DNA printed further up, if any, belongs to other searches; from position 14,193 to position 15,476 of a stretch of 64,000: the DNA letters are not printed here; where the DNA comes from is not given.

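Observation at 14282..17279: IS1595-family unit with cargo genes, perfect 23-bp inverted repeats and 8-bp target duplication, inserted 110 bp downstream of 5S rRNA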

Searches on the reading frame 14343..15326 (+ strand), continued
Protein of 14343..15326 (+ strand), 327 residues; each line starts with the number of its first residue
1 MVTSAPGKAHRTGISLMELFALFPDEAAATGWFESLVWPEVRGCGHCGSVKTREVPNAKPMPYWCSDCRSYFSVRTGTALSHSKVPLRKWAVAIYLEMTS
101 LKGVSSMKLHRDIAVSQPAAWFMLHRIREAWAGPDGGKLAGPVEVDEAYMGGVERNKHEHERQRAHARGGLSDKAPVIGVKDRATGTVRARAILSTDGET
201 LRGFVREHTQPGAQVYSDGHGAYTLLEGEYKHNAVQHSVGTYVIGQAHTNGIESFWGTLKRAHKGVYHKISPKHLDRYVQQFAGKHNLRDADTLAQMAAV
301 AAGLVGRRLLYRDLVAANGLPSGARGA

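Call 25: find_related_loci(query=window:14343-15326:+, collection=genome_contigs, flank=6000)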
Query window:14343-15326:+ (327 aa) in genome_contigs; peptide patterns used: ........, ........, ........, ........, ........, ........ (x = any residue, [..] = any of these).
242 stretches matched a pattern; 188 encode a relative of the query (tblastn E <= 1e-3); the best 80 are kept; 80 distinct loci.
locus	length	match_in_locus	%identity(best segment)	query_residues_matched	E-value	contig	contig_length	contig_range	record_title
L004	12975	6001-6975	82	1-327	0e+0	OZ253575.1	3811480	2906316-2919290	MAG: Tepidiformaceae bacterium isolate 75d77762-d14d-4840-8cb0-48f4955156da genome assembly, chromosome: 1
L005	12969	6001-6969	78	3-327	1e-178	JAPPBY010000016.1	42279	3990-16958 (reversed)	MAG: Chloroflexota bacterium isolate IRC3_bin_22 NODE_659_length_42279_cov_34.887, whole genome shotgun sequence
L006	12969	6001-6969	78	3-327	1e-178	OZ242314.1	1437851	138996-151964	MAG: Tepidiformaceae bacterium isolate 3c820463-a1c9-49a0-8b2b-ff86738c7aa6 genome assembly, chromosome: 1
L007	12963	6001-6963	77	1-327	1e-172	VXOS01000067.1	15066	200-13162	MAG: Chloroflexi bacterium isolate SB0662_bin_38 NODE_3477_length_15066_cov_54.416694, whole genome shotgun sequence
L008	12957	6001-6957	71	1-327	1e-153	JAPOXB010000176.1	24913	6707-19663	MAG: Chloroflexota bacterium isolate COS3_bin_15 NODE_668_length_24913_cov_16.007, whole genome shotgun sequence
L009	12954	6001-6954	66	6-325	7e-140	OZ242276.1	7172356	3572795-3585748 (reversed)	MAG: Bryobacterales bacterium isolate 6a17fdd1-799e-4b89-b3db-5c5ff6fa14e9 genome assembly, chromosome: 1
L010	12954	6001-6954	66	6-325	7e-140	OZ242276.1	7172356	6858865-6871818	MAG: Bryobacterales bacterium isolate 6a17fdd1-799e-4b89-b3db-5c5ff6fa14e9 genome assembly, chromosome: 1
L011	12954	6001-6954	66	6-325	7e-140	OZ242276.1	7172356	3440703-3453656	MAG: Bryobacterales bacterium isolate 6a17fdd1-799e-4b89-b3db-5c5ff6fa14e9 genome assembly, chromosome: 1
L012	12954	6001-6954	66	6-325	7e-140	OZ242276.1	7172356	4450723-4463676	MAG: Bryobacterales bacterium isolate 6a17fdd1-799e-4b89-b3db-5c5ff6fa14e9 genome assembly, chromosome: 1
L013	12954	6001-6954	66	6-325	8e-140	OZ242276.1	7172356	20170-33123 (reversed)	MAG: Bryobacterales bacterium isolate 6a17fdd1-799e-4b89-b3db-5c5ff6fa14e9 genome assembly, chromosome: 1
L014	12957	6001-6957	65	1-325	7e-139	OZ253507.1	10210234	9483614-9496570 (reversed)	MAG: Candidatus Marinacidobacterales bacterium isolate be89a19c-e000-4bee-9fbc-49585ca06e7f genome assembly, chromosome:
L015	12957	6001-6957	65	1-325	7e-139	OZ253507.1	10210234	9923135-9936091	MAG: Candidatus Marinacidobacterales bacterium isolate be89a19c-e000-4bee-9fbc-49585ca06e7f genome assembly, chromosome:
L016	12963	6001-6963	64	2-324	1e-138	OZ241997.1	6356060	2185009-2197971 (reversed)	MAG: Bryobacterales bacterium isolate 61e22654-925f-4c0e-9a13-8c6bb068ee38 genome assembly, chromosome: 1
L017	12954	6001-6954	65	5-325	3e-138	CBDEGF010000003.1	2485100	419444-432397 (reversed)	MAG: Candidatus Marinacidobacterales bacterium isolate c082ba49-c445-4dc2-813e-242f56799b7a genome assembly, contig: con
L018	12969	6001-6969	62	1-324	9e-138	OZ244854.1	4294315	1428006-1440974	MAG: Paracoccaceae bacterium isolate 8cccaf92-0958-4092-b060-190bed362cb7 genome assembly, chromosome: 1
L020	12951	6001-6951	65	6-325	1e-137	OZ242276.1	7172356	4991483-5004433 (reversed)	MAG: Bryobacterales bacterium isolate 6a17fdd1-799e-4b89-b3db-5c5ff6fa14e9 genome assembly, chromosome: 1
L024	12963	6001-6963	63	5-325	2e-134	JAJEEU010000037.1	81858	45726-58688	MAG: Vicinamibacteria bacterium isolate p16x34bins.50 k141_870352, whole genome shotgun sequence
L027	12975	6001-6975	62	1-325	2e-132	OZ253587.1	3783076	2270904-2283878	MAG: Chloroflexota bacterium isolate c48e1457-3bc6-4d91-b545-4e17b7aa62c7 genome assembly, chromosome: 1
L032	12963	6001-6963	61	1-325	2e-130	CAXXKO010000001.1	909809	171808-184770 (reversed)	MAG: Alphaproteobacteria bacterium isolate b7ace004-f1ae-41dc-b5a0-472d16b04695 genome assembly, contig: contig_1, whole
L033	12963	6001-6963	61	1-325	2e-130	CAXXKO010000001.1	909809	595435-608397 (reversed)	MAG: Alphaproteobacteria bacterium isolate b7ace004-f1ae-41dc-b5a0-472d16b04695 genome assembly, contig: contig_1, whole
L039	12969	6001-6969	60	1-325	3e-129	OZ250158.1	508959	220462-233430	MAG: Acidobacteriota bacterium isolate 63da1ed5-0035-4823-a345-c6a6c0b04f97 genome assembly, chromosome: 1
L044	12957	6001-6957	60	5-326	2e-128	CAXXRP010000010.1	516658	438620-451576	MAG: Rhodospirillaceae bacterium isolate a46d0196-8eb6-4494-93ff-a1a98756ea8d genome assembly, contig: contig_10, whole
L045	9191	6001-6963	59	1-326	3e-128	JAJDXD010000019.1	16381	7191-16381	MAG: Gammaproteobacteria bacterium isolate jk18x25bins.87 k141_306493, whole genome shotgun sequence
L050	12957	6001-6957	61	5-325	7e-128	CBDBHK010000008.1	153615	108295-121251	MAG: Acidobacteriota bacterium isolate 99fda0a5-85d9-418a-8fd5-750ac8318952 genome assembly, contig: contig_8, whole gen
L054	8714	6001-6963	59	2-325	1e-126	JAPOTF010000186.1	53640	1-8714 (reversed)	MAG: Roseovarius sp. isolate CAR3_bin_17 NODE_210_length_53640_cov_10.2261, whole genome shotgun sequence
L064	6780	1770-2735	59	1-325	2e-124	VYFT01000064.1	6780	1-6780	MAG: Gammaproteobacteria bacterium isolate SB0677_bin_6 NODE_3706_length_6780_cov_9.292639, whole genome shotgun sequenc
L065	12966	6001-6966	59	1-325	5e-124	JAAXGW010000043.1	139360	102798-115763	MAG: OMG group bacterium isolate Plut_88873 unfiltered_Plut_88873_genomic_contig_652900, whole genome shotgun sequence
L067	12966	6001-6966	59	1-324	2e-123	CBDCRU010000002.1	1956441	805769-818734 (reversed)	MAG: Alphaproteobacteria bacterium isolate 004192cc-7be1-4318-a486-98437b1b10df genome assembly, contig: contig_2, whole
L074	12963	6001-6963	61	1-325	3e-120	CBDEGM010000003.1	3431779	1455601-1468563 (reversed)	MAG: Acidobacteriota bacterium isolate 63da1ed5-0035-4823-a345-c6a6c0b04f97 genome assembly, contig: contig_3, whole gen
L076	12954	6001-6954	57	7-325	8e-120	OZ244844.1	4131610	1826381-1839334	MAG: Alphaproteobacteria bacterium isolate d5e27bab-34fd-41d3-b671-866094b33863 genome assembly, chromosome: 1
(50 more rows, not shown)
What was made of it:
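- Closest known: IS1595-family transporter insertion sequences. Different: The host lineage is Chloroflexota (the nearest named relatives are Tepidiformaceae MAGs, call 25).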

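Call 31: find_encoding_contigs(protein=P0123, flank=6000, max_places=4)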
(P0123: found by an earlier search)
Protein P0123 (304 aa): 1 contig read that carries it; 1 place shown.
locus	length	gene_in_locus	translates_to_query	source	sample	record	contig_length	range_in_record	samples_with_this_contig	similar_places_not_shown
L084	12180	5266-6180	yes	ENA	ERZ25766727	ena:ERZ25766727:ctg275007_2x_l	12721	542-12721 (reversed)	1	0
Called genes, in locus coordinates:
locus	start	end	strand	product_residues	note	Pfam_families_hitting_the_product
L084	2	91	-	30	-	?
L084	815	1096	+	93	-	-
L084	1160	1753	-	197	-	PF02538:Hydantoinase_B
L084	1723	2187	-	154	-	-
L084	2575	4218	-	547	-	PF05378:Hydant_A_N, PF01968:Hydantoinase_A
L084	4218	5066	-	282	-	-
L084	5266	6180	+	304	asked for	PF12762:DDE_Tnp_IS1595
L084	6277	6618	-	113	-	-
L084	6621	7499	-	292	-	PF01555:N6_N4_Mtase, PF02945:Endonuclease_7 (faint), PF01844:HNH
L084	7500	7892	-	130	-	PF01555:N6_N4_Mtase (weak)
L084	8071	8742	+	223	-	PF01386:Ribosomal_L25p, PF14693:Ribosomal_TL5_C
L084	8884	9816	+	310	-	-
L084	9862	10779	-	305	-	PF00551:Formyl_trans_N, PF02911:Formyl_trans_C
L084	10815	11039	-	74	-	PF03840:SecG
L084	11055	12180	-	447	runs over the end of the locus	PF01933:CofD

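Call 32: find_encoding_contigs(protein=P0124, flank=6000, max_places=4)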
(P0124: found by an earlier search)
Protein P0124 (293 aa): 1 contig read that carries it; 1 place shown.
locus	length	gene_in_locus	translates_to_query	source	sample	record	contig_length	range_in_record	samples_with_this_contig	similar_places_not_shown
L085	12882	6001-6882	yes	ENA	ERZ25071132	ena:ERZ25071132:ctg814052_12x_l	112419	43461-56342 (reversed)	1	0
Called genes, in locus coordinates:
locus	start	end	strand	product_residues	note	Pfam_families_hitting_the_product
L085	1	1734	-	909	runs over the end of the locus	PF02861:Clp_N, PF23569:NBD_SMAX1, PF00004:AAA, PF17871:AAA_lid_9, PF00004:AAA, PF07724:AAA_2, PF07728:AAA_5, PF10431:ClpB_D2-small, +7 more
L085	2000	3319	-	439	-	PF21710:Spt6_S1 (faint), PF23459:S1_RRP5 (faint), PF00575:S1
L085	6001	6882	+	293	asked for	PF12762:DDE_Tnp_IS1595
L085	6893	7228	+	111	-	-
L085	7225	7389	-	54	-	-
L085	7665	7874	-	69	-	-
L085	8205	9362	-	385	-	PF01555:N6_N4_Mtase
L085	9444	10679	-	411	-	PF01171:ATP_bind_3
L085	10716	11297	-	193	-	PF04977:DivIC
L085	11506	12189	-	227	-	PF00300:His_Phos_1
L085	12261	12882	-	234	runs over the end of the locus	PF10105:DUF2344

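Call 54: search_protein_families(library=pfam, proteins=[L007:7288-8487:-, L014:7658-8869:-, L016:7072-8292:-, L020:7386-8738:-, L032:8027-9313:-, L039:7449-8849:-, L044:7185-8318:-, L045:7135-8316:-, L064:3125-4447:-, L010:7196-9499:+], max_evalue=0.001)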
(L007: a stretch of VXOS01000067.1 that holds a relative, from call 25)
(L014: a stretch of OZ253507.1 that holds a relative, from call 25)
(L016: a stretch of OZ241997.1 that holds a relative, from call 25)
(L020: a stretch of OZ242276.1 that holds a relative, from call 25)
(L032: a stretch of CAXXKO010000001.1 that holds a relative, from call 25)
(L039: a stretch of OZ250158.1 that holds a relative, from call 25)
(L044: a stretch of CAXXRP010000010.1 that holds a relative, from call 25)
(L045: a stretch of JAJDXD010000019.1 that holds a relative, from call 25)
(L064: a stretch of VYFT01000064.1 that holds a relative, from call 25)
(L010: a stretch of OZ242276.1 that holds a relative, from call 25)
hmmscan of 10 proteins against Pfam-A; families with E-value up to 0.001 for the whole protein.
L007:7288-8487:- (399 aa): 5 families
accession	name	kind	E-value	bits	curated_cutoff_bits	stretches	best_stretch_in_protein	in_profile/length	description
PF01555.25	N6_N4_Mtase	-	4.1e-44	151.6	26.7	1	28-290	1-219/221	DNA methylase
PF01844.29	HNH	-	1.9e-13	50.7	21.4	1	340-385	1-47/47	HNH endonuclease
PF14279.12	HNH_5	-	3.2e-11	43.4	27.5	1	340-389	1-50/56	HNH endonuclease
PF13395.12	HNH_4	-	6.2e-05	23.3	22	1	345-385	12-51/54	HNH endonuclease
PF02945.21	Endonuclease_7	-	0.00054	20.2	23.6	0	327-393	13-75/82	Recombination endonuclease VII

L014:7658-8869:- (403 aa): 5 families
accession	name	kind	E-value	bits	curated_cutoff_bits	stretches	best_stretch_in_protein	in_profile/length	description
PF01555.25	N6_N4_Mtase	-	9.3e-46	157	26.7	1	27-298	1-219/221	DNA methylase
PF01844.29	HNH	-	6.7e-13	49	21.4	1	347-392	1-47/47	HNH endonuclease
PF14279.12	HNH_5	-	7.3e-11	42.3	27.5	1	347-398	1-52/56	HNH endonuclease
PF02945.21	Endonuclease_7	-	3.2e-05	24.2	23.6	1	330-391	8-65/82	Recombination endonuclease VII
PF03602.21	Cons_hypoth95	-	0.00035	20.7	24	0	22-41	109-128/182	Conserved hypothetical protein 95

L016:7072-8292:- (406 aa): 4 families
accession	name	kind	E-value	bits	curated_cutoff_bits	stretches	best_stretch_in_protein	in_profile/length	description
PF01555.25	N6_N4_Mtase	-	1.2e-38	133.8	26.7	1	6-260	1-214/221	DNA methylase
PF01844.29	HNH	-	1.6e-09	38.2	21.4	1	340-385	1-46/47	HNH endonuclease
PF14279.12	HNH_5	-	2.6e-06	27.7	27.5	1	340-384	1-44/56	HNH endonuclease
PF02945.21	Endonuclease_7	-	6.1e-05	23.3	23.6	1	326-383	12-63/82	Recombination endonuclease VII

L020:7386-8738:- (450 aa): 4 families
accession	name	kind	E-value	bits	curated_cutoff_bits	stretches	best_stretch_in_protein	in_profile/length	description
PF01555.25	N6_N4_Mtase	-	3.6e-44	151.8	26.7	1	30-310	1-218/221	DNA methylase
PF01844.29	HNH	-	1.2e-08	35.4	21.4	1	386-431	1-46/47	HNH endonuclease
PF14279.12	HNH_5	-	3.2e-05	24.2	27.5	1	386-430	1-44/56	HNH endonuclease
PF02945.21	Endonuclease_7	-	0.00042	20.6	23.6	1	372-429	12-63/82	Recombination endonuclease VII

L032:8027-9313:- (428 aa): 0 families

L039:7449-8849:- (466 aa): 5 families
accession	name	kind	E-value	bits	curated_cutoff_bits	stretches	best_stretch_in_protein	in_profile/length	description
PF01555.25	N6_N4_Mtase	-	5.1e-41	141.5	26.7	1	27-351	1-219/221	DNA methylase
PF01844.29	HNH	-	6e-13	49.2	21.4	1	400-445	1-47/47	HNH endonuclease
PF14279.12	HNH_5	-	4.5e-09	36.5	27.5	1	400-446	1-47/56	HNH endonuclease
PF02945.21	Endonuclease_7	-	0.00012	22.3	23.6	1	385-444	11-65/82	Recombination endonuclease VII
PF03602.21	Cons_hypoth95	-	0.00014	22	24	0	21-41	106-128/182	Conserved hypothetical protein 95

L044:7185-8318:- (377 aa): 2 families
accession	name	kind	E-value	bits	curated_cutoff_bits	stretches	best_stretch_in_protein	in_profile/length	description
PF04313.20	HSDR_N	-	1.1e-15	58.4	25.1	2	64-129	123-196/198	Type I restriction enzyme R protein N terminus (HSDR_N)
PF13588.12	HSDR_N_2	-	9.7e-09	35.7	25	1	28-124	2-95/110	Type I restriction enzyme R protein N terminus (HSDR_N)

L045:7135-8316:- (393 aa): 0 families

L064:3125-4447:- (440 aa): 5 families
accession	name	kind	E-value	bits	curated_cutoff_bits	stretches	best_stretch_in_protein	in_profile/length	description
PF01555.25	N6_N4_Mtase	-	7.1e-41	141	26.7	1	28-304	1-219/221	DNA methylase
PF01844.29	HNH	-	6.5e-11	42.7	21.4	1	377-421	1-45/47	HNH endonuclease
PF02945.21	Endonuclease_7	-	3.7e-06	27.2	23.6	1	363-423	12-66/82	Recombination endonuclease VII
PF14279.12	HNH_5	-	6.4e-06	26.4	27.5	1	377-422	1-45/56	HNH endonuclease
PF03602.21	Cons_hypoth95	-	0.00028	21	24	0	3-51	86-137/182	Conserved hypothetical protein 95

L010:7196-9499:+ (767 aa): 2 families
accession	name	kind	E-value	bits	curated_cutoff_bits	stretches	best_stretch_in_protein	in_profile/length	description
PF14236.12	DruA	-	1.6e-17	64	27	1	102-228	50-188/297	Druantia protein DruA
PF14706.11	Tnp_DNA_bind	-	1.2e-10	41.4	24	1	298-355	1-58/58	Transposase DNA-binding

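Call 55: search_protein_families(library=pfam, proteins=[L065:7811-9121:-, L067:7254-8588:+, L074:7106-8227:-, L076:7478-8704:-, L050:7450-8808:+, L033:9341-10543:-, L027:7850-8746:-, L024:7629-8516:-, L054:7066-7989:-, L085:8205-9389:-], max_evalue=0.001)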
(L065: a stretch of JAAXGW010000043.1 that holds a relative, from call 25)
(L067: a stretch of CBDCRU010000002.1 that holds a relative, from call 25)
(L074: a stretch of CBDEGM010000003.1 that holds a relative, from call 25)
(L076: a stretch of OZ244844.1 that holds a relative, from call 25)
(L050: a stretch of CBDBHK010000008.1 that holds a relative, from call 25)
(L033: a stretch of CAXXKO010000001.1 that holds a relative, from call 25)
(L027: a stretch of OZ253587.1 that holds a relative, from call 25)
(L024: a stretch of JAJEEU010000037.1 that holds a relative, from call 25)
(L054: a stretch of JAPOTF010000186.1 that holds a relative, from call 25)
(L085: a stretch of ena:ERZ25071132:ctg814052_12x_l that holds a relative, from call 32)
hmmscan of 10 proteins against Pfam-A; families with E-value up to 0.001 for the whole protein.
L065:7811-9121:- (436 aa): 4 families
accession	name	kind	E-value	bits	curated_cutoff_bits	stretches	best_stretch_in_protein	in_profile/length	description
PF01555.25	N6_N4_Mtase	-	2.7e-45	155.5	26.7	1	28-305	1-221/221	DNA methylase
PF10544.15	T5orf172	-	1e-09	39.3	20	1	349-426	2-97/101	T5orf172 domain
PF03602.21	Cons_hypoth95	-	1.6e-05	25.1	24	0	3-42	86-128/182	Conserved hypothetical protein 95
PF13455.12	MUG113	-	6.1e-05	24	22.3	1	362-427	1-71/73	Meiotically up-regulated gene 113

L067:7254-8588:+ (444 aa): 4 families
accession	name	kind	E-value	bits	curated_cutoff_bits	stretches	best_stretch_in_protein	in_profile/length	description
PF01555.25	N6_N4_Mtase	-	1.2e-41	143.6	26.7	1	30-341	1-219/221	DNA methylase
PF01844.29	HNH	-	1.1e-13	51.5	21.4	1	388-433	1-47/47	HNH endonuclease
PF14279.12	HNH_5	-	8.7e-10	38.8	27.5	1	388-437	1-50/56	HNH endonuclease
PF02945.21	Endonuclease_7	-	0.00021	21.5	23.6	1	376-432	14-65/82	Recombination endonuclease VII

L074:7106-8227:- (373 aa): 2 families
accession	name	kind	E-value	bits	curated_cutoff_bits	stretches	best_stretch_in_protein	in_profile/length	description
PF04313.20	HSDR_N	-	2e-14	54.4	25.1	1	53-129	114-196/198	Type I restriction enzyme R protein N terminus (HSDR_N)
PF13588.12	HSDR_N_2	-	1.4e-10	41.7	25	1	27-124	1-95/110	Type I restriction enzyme R protein N terminus (HSDR_N)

L076:7478-8704:- (408 aa): 5 families
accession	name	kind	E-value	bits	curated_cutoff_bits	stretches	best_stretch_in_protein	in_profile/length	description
PF01555.25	N6_N4_Mtase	-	3.1e-42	145.5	26.7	1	28-296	1-218/221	DNA methylase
PF01844.29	HNH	-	1.2e-11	45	21.4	1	354-399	1-47/47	HNH endonuclease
PF14279.12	HNH_5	-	4.5e-11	42.9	27.5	1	354-403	1-50/56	HNH endonuclease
PF13395.12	HNH_4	-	1e-07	32.2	22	1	366-400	18-52/54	HNH endonuclease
PF03602.21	Cons_hypoth95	-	0.00033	20.8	24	0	24-51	110-137/182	Conserved hypothetical protein 95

L050:7450-8808:+ (452 aa): 3 families
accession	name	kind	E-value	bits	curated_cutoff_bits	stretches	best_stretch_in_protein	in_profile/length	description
PF05598.16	DUF772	-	7.5e-17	61.6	23.1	1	59-131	1-72/74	Transposase domain (DUF772)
PF01609.27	DDE_Tnp_1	-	8.2e-07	29.4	23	1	214-389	18-200/200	Transposase DDE domain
PF13751.12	DDE_Tnp_1_6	-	3.9e-05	24.4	25.1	1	316-390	48-122/125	Transposase DDE domain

L033:9341-10543:- (400 aa): 3 families
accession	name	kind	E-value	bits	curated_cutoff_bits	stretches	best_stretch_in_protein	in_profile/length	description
PF14294.11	DUF4372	-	6.5e-31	106.8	25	1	15-87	2-74/74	Domain of unknown function (DUF4372)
PF01609.27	DDE_Tnp_1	-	1.4e-30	107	23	1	132-344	3-200/200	Transposase DDE domain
PF13701.12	DDE_Tnp_1_4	-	0.00029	19.7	34.7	1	231-351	249-376/435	Transposase DDE domain group 1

L027:7850-8746:- (298 aa): 1 family
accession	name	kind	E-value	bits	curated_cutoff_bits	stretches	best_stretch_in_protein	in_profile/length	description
PF01555.25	N6_N4_Mtase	-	1.5e-19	71.3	26.7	1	28-290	1-171/221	DNA methylase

L024:7629-8516:- (295 aa): 1 family
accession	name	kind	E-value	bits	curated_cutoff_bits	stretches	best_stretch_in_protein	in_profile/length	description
PF00413.30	Peptidase_M10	-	0.00014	22.2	24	1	159-222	61-128/159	Matrixin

L054:7066-7989:- (307 aa): 3 families
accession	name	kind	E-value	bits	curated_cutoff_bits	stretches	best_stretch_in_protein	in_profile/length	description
PF01555.25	N6_N4_Mtase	-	2.3e-32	113.2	26.7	1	5-175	61-219/221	DNA methylase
PF10544.15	T5orf172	-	2.3e-09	38.1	20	1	217-291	2-94/101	T5orf172 domain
PF13455.12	MUG113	-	2.8e-06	28.2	22.3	1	230-295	1-71/73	Meiotically up-regulated gene 113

L085:8205-9389:- (394 aa): 1 family
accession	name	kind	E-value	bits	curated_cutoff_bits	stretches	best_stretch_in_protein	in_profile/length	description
PF01555.25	N6_N4_Mtase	-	6.1e-36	124.9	26.7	1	37-366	1-215/221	DNA methylase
